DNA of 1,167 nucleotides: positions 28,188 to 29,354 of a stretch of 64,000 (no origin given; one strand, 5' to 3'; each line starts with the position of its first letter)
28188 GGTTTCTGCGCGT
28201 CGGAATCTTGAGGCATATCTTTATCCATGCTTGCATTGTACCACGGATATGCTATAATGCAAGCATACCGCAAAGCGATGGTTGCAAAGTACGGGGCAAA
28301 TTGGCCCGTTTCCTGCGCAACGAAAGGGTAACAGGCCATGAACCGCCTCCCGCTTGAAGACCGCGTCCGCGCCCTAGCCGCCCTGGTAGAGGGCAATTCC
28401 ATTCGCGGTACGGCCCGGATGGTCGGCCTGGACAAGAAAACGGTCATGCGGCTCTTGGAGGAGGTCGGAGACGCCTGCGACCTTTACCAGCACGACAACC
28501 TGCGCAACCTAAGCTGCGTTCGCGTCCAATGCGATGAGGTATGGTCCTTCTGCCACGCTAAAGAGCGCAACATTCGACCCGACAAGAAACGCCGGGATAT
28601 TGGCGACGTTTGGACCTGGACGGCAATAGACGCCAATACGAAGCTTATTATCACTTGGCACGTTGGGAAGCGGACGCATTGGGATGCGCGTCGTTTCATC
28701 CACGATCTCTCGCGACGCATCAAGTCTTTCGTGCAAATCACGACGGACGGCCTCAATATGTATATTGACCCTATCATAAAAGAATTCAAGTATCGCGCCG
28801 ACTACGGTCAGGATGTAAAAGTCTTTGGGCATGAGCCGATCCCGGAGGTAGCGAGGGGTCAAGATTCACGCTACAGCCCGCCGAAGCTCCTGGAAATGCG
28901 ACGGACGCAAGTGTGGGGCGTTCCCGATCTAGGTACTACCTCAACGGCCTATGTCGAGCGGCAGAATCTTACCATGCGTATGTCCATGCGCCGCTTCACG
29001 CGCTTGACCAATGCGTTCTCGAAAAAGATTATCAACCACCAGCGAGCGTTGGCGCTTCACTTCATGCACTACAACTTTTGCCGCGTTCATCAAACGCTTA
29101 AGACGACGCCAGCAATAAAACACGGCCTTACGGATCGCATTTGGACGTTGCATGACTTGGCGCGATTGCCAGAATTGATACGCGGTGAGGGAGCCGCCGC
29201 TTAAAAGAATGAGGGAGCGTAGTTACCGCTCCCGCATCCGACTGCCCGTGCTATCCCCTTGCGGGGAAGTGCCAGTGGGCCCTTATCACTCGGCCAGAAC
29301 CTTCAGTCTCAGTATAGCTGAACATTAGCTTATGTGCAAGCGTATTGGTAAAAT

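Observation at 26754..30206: Lower-GC 3.3-kb island between oriC/dnaA and rpmH, bracketed by 84-bp promoter-carrying direct repeats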

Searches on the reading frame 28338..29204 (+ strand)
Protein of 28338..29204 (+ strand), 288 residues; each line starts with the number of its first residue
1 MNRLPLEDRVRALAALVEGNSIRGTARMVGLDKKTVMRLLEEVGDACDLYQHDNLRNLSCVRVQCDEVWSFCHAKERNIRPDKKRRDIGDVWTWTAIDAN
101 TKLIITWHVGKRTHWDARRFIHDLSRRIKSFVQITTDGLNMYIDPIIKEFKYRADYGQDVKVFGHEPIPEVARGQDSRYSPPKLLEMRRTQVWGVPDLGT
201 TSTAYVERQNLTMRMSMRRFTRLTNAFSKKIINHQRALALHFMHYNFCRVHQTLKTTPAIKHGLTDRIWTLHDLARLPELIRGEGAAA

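Call 6: search_protein_families(library=pfam, proteins=[window:28338-29204:+], max_evalue=0.01)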
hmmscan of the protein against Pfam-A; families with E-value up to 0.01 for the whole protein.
window:28338-29204:+ (288 aa): 6 families
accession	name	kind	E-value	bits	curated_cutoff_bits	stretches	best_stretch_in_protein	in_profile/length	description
PF03400.19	DDE_Tnp_IS1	-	5.6e-07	30.4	24.1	1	202-239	85-122/131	IS1 transposase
PF13936.12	HTH_38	-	0.00031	20.8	27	1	3-41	4-42/44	Helix-turn-helix domain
PF13610.12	DDE_Tnp_IS240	-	0.00042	20.9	27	1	92-150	19-77/139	DDE domain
PF13551.12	HTH_29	-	0.00051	20.5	28.1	1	9-42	1-35/64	Winged helix-turn helix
PF13542.12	HTH_Tnp_ISL3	-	0.0021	17.9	27.4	1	14-42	21-49/51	Helix-turn-helix domain of transposase family ISL3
PF13384.12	HTH_23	-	0.0089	16.3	24.6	0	7-41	5-39/50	Homeodomain-like domain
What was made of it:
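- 28338..29204 (+): IS1-family DDE transposase, single ORF of 288 aa with an N-terminal HTH. Pfam DDE_Tnp_IS1, 30.4 bits against a cut-off of 24.1 (call 6).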

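Call 16: find_encoding_contigs(protein=window:28338-29204:+, flank=6000, max_places=10)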
Protein window:28338-29204:+ (288 aa): 24 contigs read that carry it; 9 places shown.
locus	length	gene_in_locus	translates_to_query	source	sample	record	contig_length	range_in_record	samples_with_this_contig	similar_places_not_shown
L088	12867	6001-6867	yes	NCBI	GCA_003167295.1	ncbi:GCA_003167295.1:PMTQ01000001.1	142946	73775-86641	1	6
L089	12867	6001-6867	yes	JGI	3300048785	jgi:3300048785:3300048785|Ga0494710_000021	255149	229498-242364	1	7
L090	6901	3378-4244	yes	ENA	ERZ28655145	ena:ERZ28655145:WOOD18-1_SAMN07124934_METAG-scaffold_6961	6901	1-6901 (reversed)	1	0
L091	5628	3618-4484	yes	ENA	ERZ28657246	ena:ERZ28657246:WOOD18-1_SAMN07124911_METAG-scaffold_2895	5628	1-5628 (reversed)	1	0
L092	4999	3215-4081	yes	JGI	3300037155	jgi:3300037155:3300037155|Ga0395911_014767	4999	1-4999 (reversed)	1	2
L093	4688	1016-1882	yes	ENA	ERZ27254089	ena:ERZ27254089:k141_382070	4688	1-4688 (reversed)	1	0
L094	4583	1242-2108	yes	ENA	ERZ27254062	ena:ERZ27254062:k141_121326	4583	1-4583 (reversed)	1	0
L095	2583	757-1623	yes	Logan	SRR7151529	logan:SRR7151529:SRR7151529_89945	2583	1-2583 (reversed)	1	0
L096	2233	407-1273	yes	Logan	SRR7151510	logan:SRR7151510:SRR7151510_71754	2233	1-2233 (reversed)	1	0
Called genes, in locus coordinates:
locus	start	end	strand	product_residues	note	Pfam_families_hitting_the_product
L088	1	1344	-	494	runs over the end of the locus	PF04185:Phosphoesterase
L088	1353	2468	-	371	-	PF00712:DNA_pol3_beta, PF02767:DNA_pol3_beta_2, PF02768:DNA_pol3_beta_3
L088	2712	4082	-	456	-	PF11638:DnaA_N, PF01695:IstB_IS21 (weak), PF00308:Bac_DnaA, PF00004:AAA (weak), PF08299:Bac_DnaA_C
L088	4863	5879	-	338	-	PF10546:P63C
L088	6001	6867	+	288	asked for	PF03400:DDE_Tnp_IS1 (faint)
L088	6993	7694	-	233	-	PF12686:DUF3800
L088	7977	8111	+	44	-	PF00468:Ribosomal_L34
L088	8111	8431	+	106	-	PF00825:Ribonuclease_P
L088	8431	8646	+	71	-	PF01809:YidD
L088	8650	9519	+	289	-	PF02096:60KD_IMP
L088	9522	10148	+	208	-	PF01424:R3H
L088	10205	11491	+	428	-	PF10396:TrmE_N, PF12631:MnmE_helical, PF00350:Dynamin_N (weak), PF01926:MMR_HSR1, PF02421:FeoB_N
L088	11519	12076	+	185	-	PF03729:DUF308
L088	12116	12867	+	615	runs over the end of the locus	PF00890:FAD_binding_2 (faint), PF01134:GIDA, PF07992:Pyr_redox_2 (weak), PF12831:FAD_oxidored (weak), PF21680:GIDA_C_1st, PF13932:SAM_GIDA_C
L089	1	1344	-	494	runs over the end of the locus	PF04185:Phosphoesterase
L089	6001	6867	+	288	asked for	PF03400:DDE_Tnp_IS1 (faint)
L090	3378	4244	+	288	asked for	PF03400:DDE_Tnp_IS1 (faint)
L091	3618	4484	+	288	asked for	PF03400:DDE_Tnp_IS1 (faint)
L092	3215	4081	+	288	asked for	PF03400:DDE_Tnp_IS1 (faint)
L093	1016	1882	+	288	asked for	PF03400:DDE_Tnp_IS1 (faint)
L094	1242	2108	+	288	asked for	PF03400:DDE_Tnp_IS1 (faint)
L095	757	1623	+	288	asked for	PF03400:DDE_Tnp_IS1 (faint)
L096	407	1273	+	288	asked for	PF03400:DDE_Tnp_IS1 (faint)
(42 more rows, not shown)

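Call 17: find_homologous_proteins(query=window:28338-29204:+, max_evalue=1e-10)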
Query window:28338-29204:+ (288 aa): 8000 proteins with E <= 1e-10 among 8000 candidates; the best 120 are listed.
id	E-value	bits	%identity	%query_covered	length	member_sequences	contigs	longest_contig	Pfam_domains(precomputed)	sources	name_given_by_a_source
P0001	1.7e-196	669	100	100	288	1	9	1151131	PF03400.19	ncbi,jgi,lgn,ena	jgi:IS1 family transposase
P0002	1.2e-132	460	70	100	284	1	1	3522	PF03400.19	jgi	jgi:IS1 family transposase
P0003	2.1e-132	459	71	100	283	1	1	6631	PF03400.19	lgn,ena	-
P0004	8.2e-132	457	70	100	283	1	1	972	PF03400.19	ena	-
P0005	5.4e-129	448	69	100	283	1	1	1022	PF03400.19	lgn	-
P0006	1.4e-124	433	69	100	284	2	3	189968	PF03400.19,PF13936.13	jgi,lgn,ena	-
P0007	8.9e-124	431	67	100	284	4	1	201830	PF03400.19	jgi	-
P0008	1.5e-123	430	66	99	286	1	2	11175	PF03400.19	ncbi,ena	-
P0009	2.9e-123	429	67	100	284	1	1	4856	PF03400.19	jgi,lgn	jgi:IS1 family transposase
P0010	7.0e-123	428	66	100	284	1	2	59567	PF03400.19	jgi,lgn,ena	jgi:IS1 family transposase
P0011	9.4e-122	424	67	100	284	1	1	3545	PF03400.19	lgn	-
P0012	2.2e-121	423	66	100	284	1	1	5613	PF03400.19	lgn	-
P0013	3.4e-120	419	65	100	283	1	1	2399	PF03400.19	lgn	-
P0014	6.0e-120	418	65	100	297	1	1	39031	PF03400.19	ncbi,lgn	ncbi:MAG: IS1 family transposase [Candidatus Cybelea sp.]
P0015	2.9e-119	416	65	100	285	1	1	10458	PF03400.19,PF13936.13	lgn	-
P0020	1.5e-118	413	65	100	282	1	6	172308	PF03400.19,PF13936.13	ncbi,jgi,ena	jgi:IS1 family transposase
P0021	1.7e-118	413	66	100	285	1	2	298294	-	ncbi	ncbi:MAG: IS1 family transposase [Candidatus Tyrphobacter sp.]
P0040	1.2e-116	407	63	100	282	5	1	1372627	PF03400.19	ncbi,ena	-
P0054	2.2e-115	403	64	100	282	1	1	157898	PF03400.19,PF13936.13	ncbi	ncbi:MAG: IS1 family transposase [Candidatus Tyrphobacter sp.]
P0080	2.7e-112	393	63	100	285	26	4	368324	PF03400.19,PF13936.13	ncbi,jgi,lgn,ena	-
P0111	2.9e-108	380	62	100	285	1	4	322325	PF03400.19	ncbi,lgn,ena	-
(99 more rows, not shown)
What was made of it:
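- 28338..29204 (+): At least 8000 homologues, many of which the sources name 'IS1 family transposase' (call 17).
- On IS1 family (DDE insertion sequences): Many homologues are named 'IS1 family transposase' by their sources (call 17).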

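Call 18: find_encoding_contigs(protein=P0006, flank=6000, max_places=4)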
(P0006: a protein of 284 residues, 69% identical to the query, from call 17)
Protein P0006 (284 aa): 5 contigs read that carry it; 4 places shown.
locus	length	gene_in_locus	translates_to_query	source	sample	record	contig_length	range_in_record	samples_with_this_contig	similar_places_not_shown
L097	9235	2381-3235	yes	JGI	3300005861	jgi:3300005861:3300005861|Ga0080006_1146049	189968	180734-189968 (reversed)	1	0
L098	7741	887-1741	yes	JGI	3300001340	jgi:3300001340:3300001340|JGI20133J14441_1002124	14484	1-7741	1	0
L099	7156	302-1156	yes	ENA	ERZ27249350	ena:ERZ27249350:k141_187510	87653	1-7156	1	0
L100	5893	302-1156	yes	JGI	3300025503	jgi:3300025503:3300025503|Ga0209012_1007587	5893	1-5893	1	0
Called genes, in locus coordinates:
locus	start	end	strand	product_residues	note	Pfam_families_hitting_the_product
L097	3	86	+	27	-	?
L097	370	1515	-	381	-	PF01385:OrfB_IS605, PF07282:Cas12f1-like_TNB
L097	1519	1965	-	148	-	PF01797:Y1_Tnp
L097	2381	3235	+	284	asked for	PF13936:HTH_38 (faint), PF03400:DDE_Tnp_IS1 (faint)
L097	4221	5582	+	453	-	PF11638:DnaA_N, PF01695:IstB_IS21, PF00308:Bac_DnaA, PF00004:AAA (weak), PF13401:AAA_22 (faint), PF08299:Bac_DnaA_C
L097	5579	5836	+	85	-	-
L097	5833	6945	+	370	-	PF00712:DNA_pol3_beta, PF02767:DNA_pol3_beta_2, PF02768:DNA_pol3_beta_3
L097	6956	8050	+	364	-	PF02463:SMC_N, PF13175:AAA_15 (weak), PF13476:AAA_23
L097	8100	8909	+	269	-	PF05258:DciA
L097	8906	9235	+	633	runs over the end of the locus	PF02518:HATPase_c, PF00204:DNA_gyraseB, PF01751:Toprim, PF00986:DNA_gyraseB_C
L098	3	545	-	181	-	?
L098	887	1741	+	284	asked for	PF13936:HTH_38 (faint), PF03400:DDE_Tnp_IS1 (faint)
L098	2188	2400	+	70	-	-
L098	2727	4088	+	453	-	PF11638:DnaA_N, PF01695:IstB_IS21, PF00308:Bac_DnaA, PF00004:AAA (weak), PF13401:AAA_22 (faint), PF08299:Bac_DnaA_C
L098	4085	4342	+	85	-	-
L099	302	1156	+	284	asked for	PF13936:HTH_38 (faint), PF03400:DDE_Tnp_IS1 (faint)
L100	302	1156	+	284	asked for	PF13936:HTH_38 (faint), PF03400:DDE_Tnp_IS1 (faint)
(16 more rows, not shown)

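Call 19: find_encoding_contigs(protein=P0020, flank=6000, max_places=6)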
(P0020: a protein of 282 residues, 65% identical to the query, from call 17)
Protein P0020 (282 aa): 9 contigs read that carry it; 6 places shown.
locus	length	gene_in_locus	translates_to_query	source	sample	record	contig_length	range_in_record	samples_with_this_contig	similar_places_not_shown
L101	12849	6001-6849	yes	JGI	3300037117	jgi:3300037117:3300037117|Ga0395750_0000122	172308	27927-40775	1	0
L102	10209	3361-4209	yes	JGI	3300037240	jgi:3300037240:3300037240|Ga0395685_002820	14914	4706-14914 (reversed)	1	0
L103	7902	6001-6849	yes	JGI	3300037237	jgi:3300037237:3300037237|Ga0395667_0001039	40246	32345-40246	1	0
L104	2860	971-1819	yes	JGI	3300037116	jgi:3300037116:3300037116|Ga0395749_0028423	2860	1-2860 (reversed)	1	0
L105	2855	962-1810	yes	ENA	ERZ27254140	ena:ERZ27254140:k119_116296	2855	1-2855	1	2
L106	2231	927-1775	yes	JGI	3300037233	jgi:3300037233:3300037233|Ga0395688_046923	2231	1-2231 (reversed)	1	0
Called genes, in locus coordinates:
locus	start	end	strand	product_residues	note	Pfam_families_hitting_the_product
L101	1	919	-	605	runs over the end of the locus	PF00890:FAD_binding_2 (faint), PF01134:GIDA, PF07992:Pyr_redox_2 (weak), PF12831:FAD_oxidored (faint), PF21680:GIDA_C_1st (faint), PF13932:SAM_GIDA_C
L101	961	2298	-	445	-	PF10396:TrmE_N, PF12631:MnmE_helical, PF00350:Dynamin_N (faint), PF01926:MMR_HSR1, PF02421:FeoB_N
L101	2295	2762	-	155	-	-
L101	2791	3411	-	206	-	PF13083:KH_KhpA-B (weak), PF01424:R3H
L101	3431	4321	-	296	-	PF02096:60KD_IMP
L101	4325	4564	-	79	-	PF01809:YidD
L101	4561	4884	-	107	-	PF00825:Ribonuclease_P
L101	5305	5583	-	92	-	-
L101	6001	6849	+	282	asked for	PF13936:HTH_38 (weak), PF03400:DDE_Tnp_IS1 (faint)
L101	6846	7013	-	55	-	-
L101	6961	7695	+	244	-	-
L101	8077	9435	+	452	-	PF11638:DnaA_N, PF01695:IstB_IS21 (weak), PF00308:Bac_DnaA, PF00004:AAA (weak), PF08299:Bac_DnaA_C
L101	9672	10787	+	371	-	PF00712:DNA_pol3_beta, PF02767:DNA_pol3_beta_2, PF02768:DNA_pol3_beta_3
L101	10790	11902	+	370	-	PF02463:SMC_N, PF13476:AAA_23, PF13304:AAA_21 (faint)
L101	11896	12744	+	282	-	PF05258:DciA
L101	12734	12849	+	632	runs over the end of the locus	PF02518:HATPase_c, PF00204:DNA_gyraseB, PF01751:Toprim, PF00986:DNA_gyraseB_C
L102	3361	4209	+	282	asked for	PF13936:HTH_38 (weak), PF03400:DDE_Tnp_IS1 (faint)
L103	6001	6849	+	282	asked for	PF13936:HTH_38 (weak), PF03400:DDE_Tnp_IS1 (faint)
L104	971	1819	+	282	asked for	PF13936:HTH_38 (weak), PF03400:DDE_Tnp_IS1 (faint)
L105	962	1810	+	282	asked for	PF13936:HTH_38 (weak), PF03400:DDE_Tnp_IS1 (faint)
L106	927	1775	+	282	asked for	PF13936:HTH_38 (weak), PF03400:DDE_Tnp_IS1 (faint)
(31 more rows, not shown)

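Call 20: find_encoding_contigs(protein=P0021, flank=6000, max_places=4)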
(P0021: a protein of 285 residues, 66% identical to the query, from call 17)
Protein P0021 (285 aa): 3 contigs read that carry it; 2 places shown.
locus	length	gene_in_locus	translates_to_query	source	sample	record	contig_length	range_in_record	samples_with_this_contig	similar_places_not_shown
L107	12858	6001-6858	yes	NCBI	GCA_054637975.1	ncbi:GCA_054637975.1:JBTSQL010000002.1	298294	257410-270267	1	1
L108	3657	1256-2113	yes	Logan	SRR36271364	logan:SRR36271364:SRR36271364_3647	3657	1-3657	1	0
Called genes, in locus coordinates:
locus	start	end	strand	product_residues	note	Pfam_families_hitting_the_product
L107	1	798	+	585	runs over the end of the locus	PF00289:Biotin_carb_N, PF02786:CPSase_L_D2, PF25919:BSH_CusB (faint), PF02785:Biotin_carb_C, PF25973:BSH_CzcB (faint), PF25917:BSH_RND (faint), PF00364:Biotin_lipoyl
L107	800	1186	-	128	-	-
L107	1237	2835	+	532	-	PF01642:MM_CoA_mutase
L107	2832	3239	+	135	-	PF00903:Glyoxalase, PF13468:Glyoxalase_3, PF13669:Glyoxalase_4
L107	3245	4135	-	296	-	PF00487:FA_desaturase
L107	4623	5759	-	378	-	PF10546:P63C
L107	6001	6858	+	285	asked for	-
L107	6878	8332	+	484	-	PF01555:N6_N4_Mtase, PF22722:NA-iREase1 (weak)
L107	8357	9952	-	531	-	PF13552:DUF4127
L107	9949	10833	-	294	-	PF13580:SIS_2, PF22198:GKRP_SIS_2 (faint), PF22645:GKRP_SIS_N, PF01380:SIS (weak), PF20741:GKRP-like_C (faint)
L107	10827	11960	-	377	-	PF03702:AnmK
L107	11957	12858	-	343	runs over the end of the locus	PF00144:Beta-lactamase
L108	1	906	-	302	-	?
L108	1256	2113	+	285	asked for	-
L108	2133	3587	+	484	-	PF01555:N6_N4_Mtase, PF22722:NA-iREase1 (weak)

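Call 25: find_related_loci(query=A3, collection=metagenome_contigs, flank=8000)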
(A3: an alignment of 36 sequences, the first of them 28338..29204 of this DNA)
Query A3 (288 aa) in metagenome_contigs; peptide patterns used: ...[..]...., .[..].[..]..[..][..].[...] (x = any residue, [..] = any of these).
600 stretches matched a pattern (row limit reached: there are more); 583 encode a relative of the query (tblastn E <= 1e-3); the best 80 are kept; 80 distinct loci.
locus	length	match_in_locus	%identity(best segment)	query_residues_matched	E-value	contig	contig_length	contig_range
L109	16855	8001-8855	66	1-288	6e-128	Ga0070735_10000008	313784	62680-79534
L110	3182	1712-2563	62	1-288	1e-122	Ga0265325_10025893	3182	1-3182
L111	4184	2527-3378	62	1-287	3e-115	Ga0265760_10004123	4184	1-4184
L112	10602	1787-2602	53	1-277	4e-100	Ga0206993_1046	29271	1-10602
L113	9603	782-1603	53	1-279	1e-96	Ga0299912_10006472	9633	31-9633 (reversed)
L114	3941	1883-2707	52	1-279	1e-95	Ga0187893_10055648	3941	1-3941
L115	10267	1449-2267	52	1-277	7e-95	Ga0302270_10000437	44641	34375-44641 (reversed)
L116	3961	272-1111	49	1-286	6e-95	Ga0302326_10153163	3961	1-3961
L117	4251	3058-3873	51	1-277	8e-95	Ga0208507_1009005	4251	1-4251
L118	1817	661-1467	51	1-274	6e-99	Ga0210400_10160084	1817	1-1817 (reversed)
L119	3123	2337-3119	54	1-266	6e-95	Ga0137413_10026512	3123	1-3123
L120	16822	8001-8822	53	1-279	3e-93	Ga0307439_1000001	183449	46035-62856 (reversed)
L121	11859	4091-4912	50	1-279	8e-93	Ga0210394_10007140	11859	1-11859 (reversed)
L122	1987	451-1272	51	1-279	4e-97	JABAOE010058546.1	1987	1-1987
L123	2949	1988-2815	51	1-279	2e-94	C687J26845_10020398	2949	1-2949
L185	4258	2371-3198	48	1-279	7e-87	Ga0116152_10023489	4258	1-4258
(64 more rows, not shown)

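Call 37: find_encoding_contigs(protein=P0007, flank=7000, max_places=3)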
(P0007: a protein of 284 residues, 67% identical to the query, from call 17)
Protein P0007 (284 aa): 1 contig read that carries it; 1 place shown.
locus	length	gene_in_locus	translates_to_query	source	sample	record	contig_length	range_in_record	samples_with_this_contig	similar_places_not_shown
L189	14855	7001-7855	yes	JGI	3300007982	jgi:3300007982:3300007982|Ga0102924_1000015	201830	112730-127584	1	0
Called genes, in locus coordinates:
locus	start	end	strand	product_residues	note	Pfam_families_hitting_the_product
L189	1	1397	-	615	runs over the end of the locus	PF03717:PBP_dimer, PF00905:Transpeptidase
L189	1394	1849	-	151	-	-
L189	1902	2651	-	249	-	PF04085:MreC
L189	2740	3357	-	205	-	PF02545:Maf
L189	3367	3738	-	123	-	PF11948:DUF3465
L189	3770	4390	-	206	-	PF01467:CTP_transf_like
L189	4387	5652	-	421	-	PF01018:GTP1_OBG, PF01926:MMR_HSR1, PF02421:FeoB_N, PF09269:DUF1967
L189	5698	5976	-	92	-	PF01016:Ribosomal_L27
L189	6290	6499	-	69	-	-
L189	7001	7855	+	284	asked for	PF03400:DDE_Tnp_IS1 (faint)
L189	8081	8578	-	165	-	PF05063:MT-A70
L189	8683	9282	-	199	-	PF09195:Endonuc-BglII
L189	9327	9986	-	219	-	PF22769:DCD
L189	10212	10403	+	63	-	-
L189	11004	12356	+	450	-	PF11638:DnaA_N, PF01695:IstB_IS21, PF00308:Bac_DnaA, PF00004:AAA (weak), PF08299:Bac_DnaA_C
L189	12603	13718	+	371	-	PF00712:DNA_pol3_beta, PF02767:DNA_pol3_beta_2, PF02768:DNA_pol3_beta_3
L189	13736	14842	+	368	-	PF02463:SMC_N, PF13175:AAA_15 (weak), PF13476:AAA_23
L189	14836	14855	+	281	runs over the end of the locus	PF05258:DciA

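Call 38: find_encoding_contigs(protein=P0010, flank=7000, max_places=3)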
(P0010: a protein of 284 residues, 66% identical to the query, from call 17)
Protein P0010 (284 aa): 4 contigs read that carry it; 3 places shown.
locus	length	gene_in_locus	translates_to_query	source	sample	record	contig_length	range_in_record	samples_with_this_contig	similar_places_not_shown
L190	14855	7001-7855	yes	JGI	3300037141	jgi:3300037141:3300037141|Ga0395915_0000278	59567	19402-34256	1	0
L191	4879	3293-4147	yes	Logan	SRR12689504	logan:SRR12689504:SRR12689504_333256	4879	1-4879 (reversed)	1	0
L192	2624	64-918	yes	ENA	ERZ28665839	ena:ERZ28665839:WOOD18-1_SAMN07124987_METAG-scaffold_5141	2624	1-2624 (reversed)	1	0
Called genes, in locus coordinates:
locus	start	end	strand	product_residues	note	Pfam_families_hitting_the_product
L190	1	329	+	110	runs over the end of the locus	PF02604:PhdYeFM_antitox (weak)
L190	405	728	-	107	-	-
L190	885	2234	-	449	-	PF10396:TrmE_N, PF12631:MnmE_helical, PF00350:Dynamin_N (faint), PF01926:MMR_HSR1, PF02421:FeoB_N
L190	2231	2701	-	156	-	-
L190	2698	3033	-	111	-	-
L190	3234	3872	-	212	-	PF01424:R3H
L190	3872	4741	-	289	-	PF02096:60KD_IMP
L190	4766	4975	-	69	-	PF01809:YidD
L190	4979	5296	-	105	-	PF00825:Ribonuclease_P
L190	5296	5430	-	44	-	PF00468:Ribosomal_L34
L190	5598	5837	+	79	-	-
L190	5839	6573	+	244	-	PF12686:DUF3800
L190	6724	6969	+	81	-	-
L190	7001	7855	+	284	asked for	PF03400:DDE_Tnp_IS1 (faint)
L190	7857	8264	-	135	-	-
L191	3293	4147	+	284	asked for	PF03400:DDE_Tnp_IS1 (faint)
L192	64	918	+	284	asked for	PF03400:DDE_Tnp_IS1 (faint)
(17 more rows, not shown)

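Call 39: find_encoding_contigs(protein=P0014, flank=7000, max_places=3)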
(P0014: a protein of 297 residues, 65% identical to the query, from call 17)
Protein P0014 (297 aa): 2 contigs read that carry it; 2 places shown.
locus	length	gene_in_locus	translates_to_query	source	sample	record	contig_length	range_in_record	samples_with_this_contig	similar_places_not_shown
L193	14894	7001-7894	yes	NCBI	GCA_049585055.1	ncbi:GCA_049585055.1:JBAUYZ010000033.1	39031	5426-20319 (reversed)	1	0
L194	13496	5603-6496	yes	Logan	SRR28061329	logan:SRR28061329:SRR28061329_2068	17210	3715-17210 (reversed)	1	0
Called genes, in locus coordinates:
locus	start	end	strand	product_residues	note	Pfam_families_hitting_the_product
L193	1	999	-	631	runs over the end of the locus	PF02518:HATPase_c, PF00204:DNA_gyraseB, PF01751:Toprim, PF00986:DNA_gyraseB_C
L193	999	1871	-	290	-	PF05258:DciA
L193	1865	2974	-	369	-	PF02463:SMC_N, PF13175:AAA_15 (weak), PF13476:AAA_23, PF13304:AAA_21 (faint)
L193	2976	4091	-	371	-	PF00712:DNA_pol3_beta, PF02767:DNA_pol3_beta_2, PF02768:DNA_pol3_beta_3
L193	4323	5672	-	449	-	PF11638:DnaA_N, PF00308:Bac_DnaA, PF01695:IstB_IS21, PF00004:AAA (weak), PF08299:Bac_DnaA_C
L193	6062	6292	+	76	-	-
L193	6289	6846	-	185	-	PF01936:NYN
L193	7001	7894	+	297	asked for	PF03400:DDE_Tnp_IS1 (faint)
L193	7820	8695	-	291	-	-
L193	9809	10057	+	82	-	-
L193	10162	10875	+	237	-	PF18967:PycTM (weak)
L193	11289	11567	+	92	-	PF01016:Ribosomal_L27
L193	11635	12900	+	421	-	PF01018:GTP1_OBG, PF01926:MMR_HSR1, PF02421:FeoB_N, PF09269:DUF1967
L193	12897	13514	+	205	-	PF01467:CTP_transf_like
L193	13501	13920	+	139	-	PF11948:DUF3465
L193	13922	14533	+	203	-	PF02545:Maf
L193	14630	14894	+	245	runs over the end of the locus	PF04085:MreC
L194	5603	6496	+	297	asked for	PF03400:DDE_Tnp_IS1 (faint)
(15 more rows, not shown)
